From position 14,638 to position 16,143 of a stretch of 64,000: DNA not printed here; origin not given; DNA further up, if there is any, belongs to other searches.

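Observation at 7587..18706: Putative methylated-amine/quaternary-amine catabolic island: VanA-like Rieske oxygenase, polar amino-acid ABC importer, amidase plus DUF1116 pair, TMADH-family flavoprotein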

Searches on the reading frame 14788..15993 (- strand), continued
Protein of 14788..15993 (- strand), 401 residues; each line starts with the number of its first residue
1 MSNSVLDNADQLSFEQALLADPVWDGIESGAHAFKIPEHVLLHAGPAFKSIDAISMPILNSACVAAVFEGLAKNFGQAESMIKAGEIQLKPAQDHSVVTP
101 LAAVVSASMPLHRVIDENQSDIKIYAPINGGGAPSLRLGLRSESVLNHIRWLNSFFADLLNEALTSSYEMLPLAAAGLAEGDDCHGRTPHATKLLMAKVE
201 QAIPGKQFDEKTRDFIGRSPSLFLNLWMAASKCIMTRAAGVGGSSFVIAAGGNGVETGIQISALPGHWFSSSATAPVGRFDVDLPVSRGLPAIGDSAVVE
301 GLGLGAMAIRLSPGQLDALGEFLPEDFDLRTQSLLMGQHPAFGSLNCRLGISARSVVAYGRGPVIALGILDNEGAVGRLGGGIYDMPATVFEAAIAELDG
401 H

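Call 65: fold_search(model_id=the predicted structure, library=pdb)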
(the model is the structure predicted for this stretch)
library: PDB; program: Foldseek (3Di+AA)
matches with E <= 10: 80; with E <= 0.001: 3
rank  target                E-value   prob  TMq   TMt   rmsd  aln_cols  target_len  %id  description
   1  3clq_B                2.6e-28  1.00  0.88  0.84   3.7       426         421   24  Crystal structure of a conserved protein of unknown function from Enterococcus faecalis V583 (released 2008-04-08)
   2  3clq_D                4.8e-28  1.00  0.89  0.85   2.8       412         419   25  Crystal structure of a conserved protein of unknown function from Enterococcus faecalis V583 (released 2008-04-08)
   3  3clq_A                1.7e-27  1.00  0.90  0.86   2.7       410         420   25  Crystal structure of a conserved protein of unknown function from Enterococcus faecalis V583 (released 2008-04-08)
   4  4z1w                  1.5e+00  0.01  0.11  0.13  21.4       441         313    9  CRYSTAL STRUCTURE OF MONOMERIC BACTERIOPHYTOCHROME mutant D207L Y263F From Synchrotron (released 2016-01-20)
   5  4a63_A                3.1e+00  0.02  0.06  0.10  11.2        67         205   13  Crystal structure of the p73-ASPP2 complex at 2.6A resolution (released 2011-12-21)
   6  5ima                  3.6e+00  0.03  0.14  0.25  11.1       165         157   10  Xanthomonas campestris Peroxiredoxin Q - Structure F2 (released 2016-09-21)
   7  6krj                  4.0e+00  0.08  0.12  0.10   4.9        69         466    9  Crystal structure of Hexokinase (released 2020-09-02)
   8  6ltf                  4.0e+00  0.01  0.12  0.13  17.3       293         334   11  Dimeric isocitrate dehydrogenase from Xanthomonas campestris pv. campestris 8004 (released 2021-02-10)
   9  5iiz                  4.5e+00  0.02  0.14  0.26  11.1       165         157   11  Xanthomonas campestris Peroxiredoxin Q - Structure F0 (released 2016-09-21)
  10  6fht_A                4.5e+00  0.01  0.09  0.06  18.8       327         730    7  Crystal structure of an artificial phytochrome regulated adenylate/guanylate cyclase in its dark adapted Pr form (released 2018-04-18)
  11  5imd                  4.8e+00  0.02  0.14  0.25  11.1       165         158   11  Xanthomonas campestris Peroxiredoxin Q - Structure F4 (released 2016-09-21)
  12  1fo2                  4.8e+00  0.02  0.07  0.07  15.6        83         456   16  CRYSTAL STRUCTURE OF HUMAN CLASS I ALPHA1,2-MANNOSIDASE IN COMPLEX WITH 1-DEOXYMANNOJIRIMYCIN (released 2001-01-17)
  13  7rzw_B                4.8e+00  0.01  0.09  0.06  17.6       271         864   11  CryoEM structure of Arabidopsis thaliana phytochrome B (released 2022-04-13)
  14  4ibs_A                5.0e+00  0.02  0.05  0.09   8.1        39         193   15  Human p53 core domain with hot spot mutation R273H (form I) (released 2013-08-14)
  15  4ibt_C                5.0e+00  0.02  0.05  0.09   7.8        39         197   15  Human p53 core domain with hot spot mutation R273H and second-site suppressor mutation T284R (released 2013-08-14)
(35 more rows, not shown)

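Call 68: search_protein_families(library=pfam, proteins=[L069:4831-6171:-, L072:4533-5588:-, L079:6243-6692:+, L095:963-2420:+, L060:5014-5988:+, L060:6043-6960:-, L098:1509-2897:+, L070:17600-18364:+], max_evalue=0.001)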
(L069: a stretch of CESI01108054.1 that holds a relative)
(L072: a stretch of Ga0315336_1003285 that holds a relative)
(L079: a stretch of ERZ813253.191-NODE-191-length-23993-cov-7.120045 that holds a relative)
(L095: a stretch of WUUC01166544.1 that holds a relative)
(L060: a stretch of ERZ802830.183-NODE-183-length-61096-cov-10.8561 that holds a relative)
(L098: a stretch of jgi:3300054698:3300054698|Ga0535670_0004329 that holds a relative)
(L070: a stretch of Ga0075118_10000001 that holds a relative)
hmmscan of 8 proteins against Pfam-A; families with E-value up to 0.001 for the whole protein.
L069:4831-6171:- (446 aa): 1 family
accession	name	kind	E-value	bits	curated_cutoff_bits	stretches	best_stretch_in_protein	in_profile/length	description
PF03069.20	FmdA_AmdA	-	4.3e-50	171.1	27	1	58-423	56-365/373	Acetamidase/Formamidase family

L072:4533-5588:- (351 aa): 3 families
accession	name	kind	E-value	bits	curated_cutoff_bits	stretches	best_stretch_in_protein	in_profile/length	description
PF02826.25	2-Hacid_dh_C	-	4.1e-40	137.5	25.1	1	127-315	1-178/178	D-isomer specific 2-hydroxyacid dehydrogenase, NAD binding domain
PF00389.36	2-Hacid_dh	-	7.4e-16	58.5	24.6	1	46-346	24-133/134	D-isomer specific 2-hydroxyacid dehydrogenase, catalytic domain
PF03446.21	NAD_binding_2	-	3.2e-05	24.4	21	1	167-254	2-92/161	NAD binding domain of 6-phosphogluconate dehydrogenase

L079:6243-6692:+ (149 aa): 1 family
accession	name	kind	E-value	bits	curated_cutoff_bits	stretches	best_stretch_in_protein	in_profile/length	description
PF01042.26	Ribonuc_L-PSP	-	3.6e-21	75.8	27.3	1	26-135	10-120/121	Endoribonuclease L-PSP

L095:963-2420:+ (485 aa): 12 families
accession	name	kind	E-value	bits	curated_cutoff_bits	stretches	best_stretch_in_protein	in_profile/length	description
PF07992.20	Pyr_redox_2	-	1.9e-66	224.9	26.1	1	75-370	3-290/291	Pyridine nucleotide-disulphide oxidoreductase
PF14759.12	Reductase_C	-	2.9e-22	79.4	25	1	390-472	1-84/85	Reductase C-terminal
PF00070.33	Pyr_redox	-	1.1e-20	74.3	22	1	216-287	1-71/82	Pyridine nucleotide-disulphide oxidoreductase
PF01266.30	DAO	-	7.7e-09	36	27.9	0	217-246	2-31/353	FAD dependent oxidoreductase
PF13738.12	Pyr_redox_3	-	2.9e-08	33.7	30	1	172-344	126-304/305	Pyridine nucleotide-disulphide oxidoreductase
PF02826.25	2-Hacid_dh_C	-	2.1e-05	24.4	25.1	1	213-250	35-72/178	D-isomer specific 2-hydroxyacid dehydrogenase, NAD binding domain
PF02254.24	TrkA_N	-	0.00012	22.9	23.8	0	218-253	2-37/116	TrkA-N domain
PF03486.20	HI0933_like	-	0.00017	21.6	50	0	217-252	3-38/244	HI0933-like protein Rossmann domain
PF03721.20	UDPG_MGDP_dh_N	-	0.00027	21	27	1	216-250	2-36/187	UDP-glucose/GDP-mannose dehydrogenase family, NAD binding domain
PF01262.27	AlaDh_PNT_C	-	0.00038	20.4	23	1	216-253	30-67/214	Alanine dehydrogenase/PNT, C-terminal domain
PF02737.24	3HCDH_N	-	0.00077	19.9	22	1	217-254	2-39/180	3-hydroxyacyl-CoA dehydrogenase, NAD binding domain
PF13478.12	XdhC_C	-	0.00099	20.1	29.7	0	217-250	1-34/125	XdhC Rossmann domain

L060:5014-5988:+ (324 aa): 5 families
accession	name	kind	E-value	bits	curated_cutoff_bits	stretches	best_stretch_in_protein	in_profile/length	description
PF00111.32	Fer2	-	2.9e-12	46.8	21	1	246-312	4-73/77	2Fe-2S iron-sulfur cluster binding domain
PF00175.26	NAD_binding_1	-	3e-07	31.5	22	1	119-208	1-107/109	Oxidoreductase NAD-binding domain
PF08030.17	NAD_binding_6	-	1.1e-05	26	22.2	0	118-139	5-26/156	Ferric reductase NAD binding domain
PF00970.30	FAD_binding_6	-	1.7e-05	25.5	21.1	1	35-109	23-98/99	Oxidoreductase FAD-binding domain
PF22290.1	DmmA-like_N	-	8.7e-05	23.4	33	1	105-214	9-116/124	Dimethylamine monooxygenase subunit DmmA-like, N-terminal domain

L060:6043-6960:- (305 aa): 5 families
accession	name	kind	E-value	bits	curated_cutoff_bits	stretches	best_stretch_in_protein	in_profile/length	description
PF00561.26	Abhydrolase_1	-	1.5e-28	100.6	25.8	1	66-290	2-245/245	alpha/beta hydrolase fold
PF12697.13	Abhydrolase_6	-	6.7e-17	63.3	26.3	1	67-294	1-215/217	Alpha/beta hydrolase family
PF12146.15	Hydrolase_4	-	2.9e-12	46.8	27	1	66-289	6-238/239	Serine aminopeptidase, S33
PF03096.20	Ndr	-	5.1e-08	32.4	23.3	1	111-305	80-280/283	Ndr family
PF08386.16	Abhydrolase_4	-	0.00031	21.3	21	1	244-301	34-91/103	TAP-like protein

L098:1509-2897:+ (462 aa): 2 families
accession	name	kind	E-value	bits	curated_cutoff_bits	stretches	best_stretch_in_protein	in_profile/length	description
PF00355.32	Rieske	-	6e-16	58.6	20.3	1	56-136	1-82/88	Rieske [2Fe-2S] domain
PF19301.5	LigXa_C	-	4.2e-08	33.1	27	1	159-212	1-54/304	LigXa C-terminal domain like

L070:17600-18364:+ (254 aa): 6 families
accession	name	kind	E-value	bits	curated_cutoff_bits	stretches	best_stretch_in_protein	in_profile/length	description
PF08241.18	Methyltransf_11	-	3.2e-14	53.8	21.2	1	59-179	1-95/95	Methyltransferase domain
PF13649.12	Methyltransf_25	-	6.5e-14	52.8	27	2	59-101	2-46/97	Methyltransferase domain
PF13847.12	Methyltransf_31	-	1.7e-13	50.9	27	2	126-183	54-113/145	Methyltransferase domain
PF13489.12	Methyltransf_23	-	5e-13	49.6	27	1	52-183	20-120/164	Methyltransferase domain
PF08242.18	Methyltransf_12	-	6.8e-12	46.4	30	1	59-175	1-96/98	Methyltransferase domain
PF01209.24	Ubie_methyltran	-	0.00017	21.4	20.1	0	56-179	49-151/233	ubiE/COQ5 methyltransferase family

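Call 75: search_solved_structures(query=L015:7389-8747:+, max_evalue=0.00001)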
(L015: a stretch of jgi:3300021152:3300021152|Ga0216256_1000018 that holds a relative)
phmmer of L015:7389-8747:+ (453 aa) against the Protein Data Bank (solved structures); distinct sequences matched with E-value up to 0.00001: 33.
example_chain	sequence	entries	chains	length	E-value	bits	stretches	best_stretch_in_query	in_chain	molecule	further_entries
7fhr_A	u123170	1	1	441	2e-43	151.9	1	28-293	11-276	Putative Phthalate 4,5-dioxygenase, subunit alpha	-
7fjl_A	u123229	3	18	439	1.6e-40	142.3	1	29-204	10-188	Rieske (2Fe-2S) domain protein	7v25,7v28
9ina_A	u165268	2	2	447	9.9e-37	129.8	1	25-209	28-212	Rieske (2Fe-2S) domain protein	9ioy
4nbg_A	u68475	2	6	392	2.9e-16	62.3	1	42-207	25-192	Terminal oxygenase component of carbazole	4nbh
4nb8_A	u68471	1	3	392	2.9e-16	62.3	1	42-207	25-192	Terminal oxygenase component of carbazole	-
1ww9_A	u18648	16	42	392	2.9e-16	62.3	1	42-207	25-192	terminal oxygenase component of carbazole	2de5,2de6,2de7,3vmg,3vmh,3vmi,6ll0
4nb9_A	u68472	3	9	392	2.9e-16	62.3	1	42-207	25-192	Terminal oxygenase component of carbazole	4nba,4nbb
4nbc_A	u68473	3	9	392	2.9e-16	62.3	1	42-207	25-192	Terminal oxygenase component of carbazole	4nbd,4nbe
4nbf_A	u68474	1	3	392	2.9e-16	62.3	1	42-207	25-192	Terminal oxygenase component of carbazole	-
7qwt_A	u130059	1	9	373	8.6e-14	54.2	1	41-209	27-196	Rieske (2Fe-2S) domain protein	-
3gkq_A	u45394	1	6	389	1e-12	50.6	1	42-206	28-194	Terminal oxygenase component of carbazole 1,9a-dioxygenase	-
3gb4_A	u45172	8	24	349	8.9e-12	47.5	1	40-214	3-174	DdmC | Dicamba O-demethylase, oxygenase component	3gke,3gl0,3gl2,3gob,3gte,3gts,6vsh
6wn3_A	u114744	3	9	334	1.1e-10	44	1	61-203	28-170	SxtT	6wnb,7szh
6wnc_A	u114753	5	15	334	2.5e-10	42.7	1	45-204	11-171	SxtDIOX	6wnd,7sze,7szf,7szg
8k0a_A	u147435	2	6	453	3.5e-10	42.3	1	44-208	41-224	3-phenylpropionate/cinnamic acid dioxygenase subunit alpha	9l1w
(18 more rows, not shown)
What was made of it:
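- The 453-aa Rieske is closest to phthalate and carbazole ring dioxygenases (call 75). The most constant Rieske partner is of the ring-dioxygenase type (call 75).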

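Call 96: search_protein_families(library=pfam, proteins=[L002:1898-3304:-, L002:3628-4467:+, L002:4944-7058:+, L002:11257-11889:+, L002:11976-12755:+, L008:1561-2943:+, L008:6371-7240:+, L008:7242-8186:+, L008:11073-12311:+, L008:12355-13473:+], max_evalue=0.0001)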
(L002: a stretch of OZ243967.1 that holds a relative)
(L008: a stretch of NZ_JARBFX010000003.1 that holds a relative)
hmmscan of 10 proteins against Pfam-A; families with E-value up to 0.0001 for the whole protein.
L002:1898-3304:- (468 aa): 3 families
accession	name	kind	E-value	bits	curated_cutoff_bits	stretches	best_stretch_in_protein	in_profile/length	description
PF00924.24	MS_channel_2nd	-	2.2e-16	60.1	20.2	1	279-345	2-68/68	Mechanosensitive ion channel, beta-domain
PF21082.3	MS_channel_3rd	-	3.8e-13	50.1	21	1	353-436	2-88/88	Mechanosensitive ion channel MscS, C-terminal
PF21088.3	MS_channel_1st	-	4e-07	30.3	23.1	1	236-277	1-42/42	Mechanosensitive ion channel, transmembrane helices 2/3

L002:3628-4467:+ (279 aa): 0 families

L002:4944-7058:+ (704 aa): 5 families
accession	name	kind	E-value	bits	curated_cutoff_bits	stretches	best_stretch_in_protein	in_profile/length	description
PF01138.27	RNase_PH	-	3.9e-61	205.6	25.5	2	13-144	2-130/130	3' exoribonuclease family, domain 1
PF00575.29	S1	-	3.7e-19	69.3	22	1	621-693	1-74/74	S1 RNA binding domain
PF03725.20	RNase_PH_C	-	8.8e-18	64.5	20.8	2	147-217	1-67/67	3' exoribonuclease family, domain 2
PF03726.19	PNPase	-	5.1e-13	49.7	24.6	1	247-322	2-80/81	Polyribonucleotide nucleotidyltransferase, RNA binding domain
PF00013.35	KH_1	-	3.5e-11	43.1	21.5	1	560-616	3-65/66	KH domain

L002:11257-11889:+ (210 aa): 1 family
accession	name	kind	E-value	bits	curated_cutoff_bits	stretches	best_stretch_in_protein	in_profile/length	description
PF02586.19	SRAP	-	3.5e-33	115.4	27.1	1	1-206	1-202/214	SOS response associated peptidase (SRAP)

L002:11976-12755:+ (259 aa): 0 families

L008:1561-2943:+ (460 aa): 0 families

L008:6371-7240:+ (289 aa): 1 family
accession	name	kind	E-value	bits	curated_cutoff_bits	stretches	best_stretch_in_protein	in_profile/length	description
PF02653.21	BPD_transp_2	-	2.1e-36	125.9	26.8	1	8-273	2-269/269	Branched-chain amino acid transport system / permease component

L008:7242-8186:+ (314 aa): 1 family
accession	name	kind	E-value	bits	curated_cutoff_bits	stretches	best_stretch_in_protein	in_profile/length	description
PF02653.21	BPD_transp_2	-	8.9e-34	117.3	26.8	1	22-284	2-268/269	Branched-chain amino acid transport system / permease component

L008:11073-12311:+ (412 aa): 3 families
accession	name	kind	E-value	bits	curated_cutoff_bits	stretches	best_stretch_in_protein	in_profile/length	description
PF13458.12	Peripla_BP_6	-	2.3e-63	215.4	31.7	1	56-393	1-330/343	Periplasmic binding protein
PF01094.35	ANF_receptor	-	1.2e-23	84.2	25.4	1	81-362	7-297/353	Receptor family ligand binding region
PF13433.12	Peripla_BP_5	-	1.1e-18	68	27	1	57-145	1-89/363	Periplasmic binding protein domain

L008:12355-13473:+ (372 aa): 3 families
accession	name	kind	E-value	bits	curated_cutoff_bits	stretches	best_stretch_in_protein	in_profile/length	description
PF00175.26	NAD_binding_1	-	2.1e-16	61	22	1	240-341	1-108/109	Oxidoreductase NAD-binding domain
PF00970.30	FAD_binding_6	-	6.2e-14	52.6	21.1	1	159-230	26-99/99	Oxidoreductase FAD-binding domain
PF00111.32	Fer2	-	7.1e-14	51.9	21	1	38-113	2-76/77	2Fe-2S iron-sulfur cluster binding domain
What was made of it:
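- A Liv-type ABC importer and a reductase accompany the module in L008 (call 96).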

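Call 104: search_protein_families(library=ncbifam, proteins=[L079:6243-6692:+, L069:4831-6171:-, L072:4533-5588:-, L098:8649-10004:+, L098:7160-8638:+], max_evalue=1e-10)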
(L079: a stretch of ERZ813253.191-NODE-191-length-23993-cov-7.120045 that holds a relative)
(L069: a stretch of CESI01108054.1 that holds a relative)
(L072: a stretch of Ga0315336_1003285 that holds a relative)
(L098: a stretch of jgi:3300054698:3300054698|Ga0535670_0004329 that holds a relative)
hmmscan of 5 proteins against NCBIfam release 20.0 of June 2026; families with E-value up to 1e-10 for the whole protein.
L079:6243-6692:+ (149 aa): 1 family
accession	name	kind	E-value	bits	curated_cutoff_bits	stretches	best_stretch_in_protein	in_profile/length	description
TIGR00004.1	TIGR00004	subfamily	1.8e-15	57.2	106.25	1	28-134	17-123/125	Rid family detoxifying hydrolase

L069:4831-6171:- (446 aa): 1 family
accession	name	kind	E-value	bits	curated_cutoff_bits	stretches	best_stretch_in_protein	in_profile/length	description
NF045496.1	FormamaseFmdA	equivalog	2.1e-13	49.8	500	0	260-329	219-293/407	formamidase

L072:4533-5588:- (351 aa): 21 families
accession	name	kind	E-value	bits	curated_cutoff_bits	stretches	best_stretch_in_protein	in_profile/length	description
TIGR01327.1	PGDH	equivalog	4.5e-48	164.3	454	1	60-296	36-269/525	phosphoglycerate dehydrogenase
NF005069.0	PRK06487.1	equivalog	3.2e-39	134.9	448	1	60-345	44-318/320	2-hydroxyacid dehydrogenase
NF009714.1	PRK13243.1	equivalog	3.8e-39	135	455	1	71-293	53-278/332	glyoxylate reductase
NF005750.0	PRK07574.1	equivalog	3.7e-33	115.1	329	1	75-298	104-323/386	NAD-dependent formate dehydrogenase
NF000492.1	vanH_gen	exception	1e-29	103.6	540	1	89-323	70-297/312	D-lactate dehydrogenase VanH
NF006263.0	PRK08410.1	equivalog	1.6e-29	103.3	389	1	74-322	52-292/311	D-2-hydroxyacid dehydrogenase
NF009127.0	PRK12480.1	equivalog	5.1e-28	98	579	1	90-322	74-305/330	D-lactate dehydrogenase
NF006374.0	PRK08605.1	subfamily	1.4e-27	96.7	356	1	89-344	73-329/332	D-lactate dehydrogenase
NF008759.0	PRK11790.1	equivalog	3.1e-27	95.3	404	1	76-291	67-275/410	phosphoglycerate dehydrogenase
NF005387.0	PRK06932.1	equivalog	4.7e-27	94.8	492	1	78-322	58-295/314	2-hydroxyacid dehydrogenase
NF011938.0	PRK15409.1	equivalog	5.6e-26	91.3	492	1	59-287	40-267/324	glyoxylate/hydroxypyruvate reductase GhrB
NF041369.1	Dhydh_Halo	equivalog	5e-25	88.4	400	1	93-320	63-278/305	D-2-hydroxyacid dehydrogenase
NF000371.1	vanH_Agroup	exception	3.2e-23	82.4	700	1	92-324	78-303/322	VanH-A/VanH-Pt family D-lactate dehydrogenase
NF001309.0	PRK00257.1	equivalog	7.4e-23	81.1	434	1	164-295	116-246/379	4-phosphoerythronate dehydrogenase PdxB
NF000151.1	vanH-Ac1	exception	2.7e-22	79.5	750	1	91-286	108-291/351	D-lactate dehydrogenase VanH-Ac1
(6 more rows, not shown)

L098:8649-10004:+ (451 aa): 1 family
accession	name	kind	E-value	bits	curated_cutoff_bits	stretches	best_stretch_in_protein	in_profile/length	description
NF052579.1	BetMthstMoxSdmAMthl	equivalog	4.7e-15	55.4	600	1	45-205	17-181/351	4beta-methylsterol monooxygenase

L098:7160-8638:+ (492 aa): 41 families (the best 25 are shown)
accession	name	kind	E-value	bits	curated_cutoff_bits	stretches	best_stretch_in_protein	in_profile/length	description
TIGR01804.1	BADH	equivalog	2.2e-136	455.1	668.6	1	7-475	1-467/467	betaine-aldehyde dehydrogenase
TIGR02299.1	HpaE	equivalog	4.6e-134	447.7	638.35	1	5-481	2-478/488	5-carboxymethyl-2-hydroxymuconate semialdehyde dehydrogenase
NF009725.0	PRK13252.1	equivalog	1.8e-131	439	593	1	2-488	5-488/488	betaine-aldehyde dehydrogenase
NF010000.0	PRK13473.1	subfamily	8.4e-131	436.9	615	1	5-479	4-472/475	aminobutyraldehyde dehydrogenase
NF045735.1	PaDhStyDPseudo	equivalog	3.3e-118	395.4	850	1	6-478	5-480/483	phenylacetaldehyde dehydrogenase StyD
NF045736.1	PaDhStyDRhodo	equivalog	4e-118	395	800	1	5-475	4-473/479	phenylacetaldehyde dehydrogenase StyD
NF050026.1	AcaldDHExaC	equivalog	4.7e-115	385.1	900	1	2-482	14-496/503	acetaldehyde dehydrogenase ExaC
TIGR03216.1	OH_muco_semi_DH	equivalog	7.7e-114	380.9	693.25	1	5-479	2-479/481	2-hydroxymuconic semialdehyde dehydrogenase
NF007352.0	PRK09847.1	equivalog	2.1e-107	359.7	850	1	6-480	22-492/495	aldehyde dehydrogenase PuuC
NF042993.1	AlphKGSA_gudD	equivalog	5.4e-107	358.5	770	1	2-479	2-480/481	alpha-ketoglutaric semialdehyde dehydrogenase GucD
NF052305.1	DioxValDhHalo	equivalog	5.6e-107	358.6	750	1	3-477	4-479/483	2,5-dioxovalerate dehydrogenase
NF006916.0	PRK09407.1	equivalog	1.4e-103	347.3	521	1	19-477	34-490/526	succinic semialdehyde dehydrogenase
TIGR01780.1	SSADH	subfamily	3.7e-99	332.6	646.35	1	24-475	2-448/448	succinate-semialdehyde dehydrogenase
TIGR03374.1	ABALDH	equivalog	2.8e-98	329.8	909.3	1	7-479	5-471/472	aminobutyraldehyde dehydrogenase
NF002852.0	PRK03137.1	subfamily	5.6e-98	329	648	1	4-477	37-510/514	L-glutamate gamma-semialdehyde dehydrogenase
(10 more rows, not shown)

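Call 108: search_protein_representatives(protein=window:14788-15990:-)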
Query: 400 residues. Proteins with E-value up to 0.001 (for the whole library): 1095; up to 1e-10: 587; up to 1e-30: 174. The best 150 are listed.
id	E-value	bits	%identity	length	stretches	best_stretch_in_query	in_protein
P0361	1.3e-113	396.3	47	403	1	8-398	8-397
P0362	7.5e-108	377.3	56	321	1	80-400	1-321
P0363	4.4e-98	345.1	44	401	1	5-397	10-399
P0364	2.1e-89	316.6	43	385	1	18-397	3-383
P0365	4.3e-89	315.5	45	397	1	19-392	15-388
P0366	1.3e-87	310.7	42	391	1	8-393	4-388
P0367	6.0e-84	298.6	43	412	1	7-400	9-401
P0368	8.8e-84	298.1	40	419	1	7-394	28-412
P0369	8.5e-83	294.8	61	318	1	80-323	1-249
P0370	9.4e-83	294.7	42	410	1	7-396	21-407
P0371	1.2e-82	294.3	41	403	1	8-394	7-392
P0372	1.5e-82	294.0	42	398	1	14-395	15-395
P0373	1.1e-81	291.2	41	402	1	8-395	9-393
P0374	2.8e-80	286.5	43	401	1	12-392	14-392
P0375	4.0e-76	272.9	40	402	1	2-393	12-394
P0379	2.0e-70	254.1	37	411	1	5-400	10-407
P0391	2.0e-65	237.6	36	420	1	12-398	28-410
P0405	8.1e-60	219.2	34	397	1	14-392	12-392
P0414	1.9e-56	208.1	35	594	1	17-395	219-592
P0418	6.3e-55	203.1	36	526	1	15-383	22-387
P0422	5.5e-54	200.0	33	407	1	8-395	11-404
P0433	6.0e-51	190.0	34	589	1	19-394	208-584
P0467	2.1e-40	155.3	32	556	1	10-386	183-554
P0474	6.0e-39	150.5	32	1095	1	11-393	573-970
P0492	8.2e-37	143.4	32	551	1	38-394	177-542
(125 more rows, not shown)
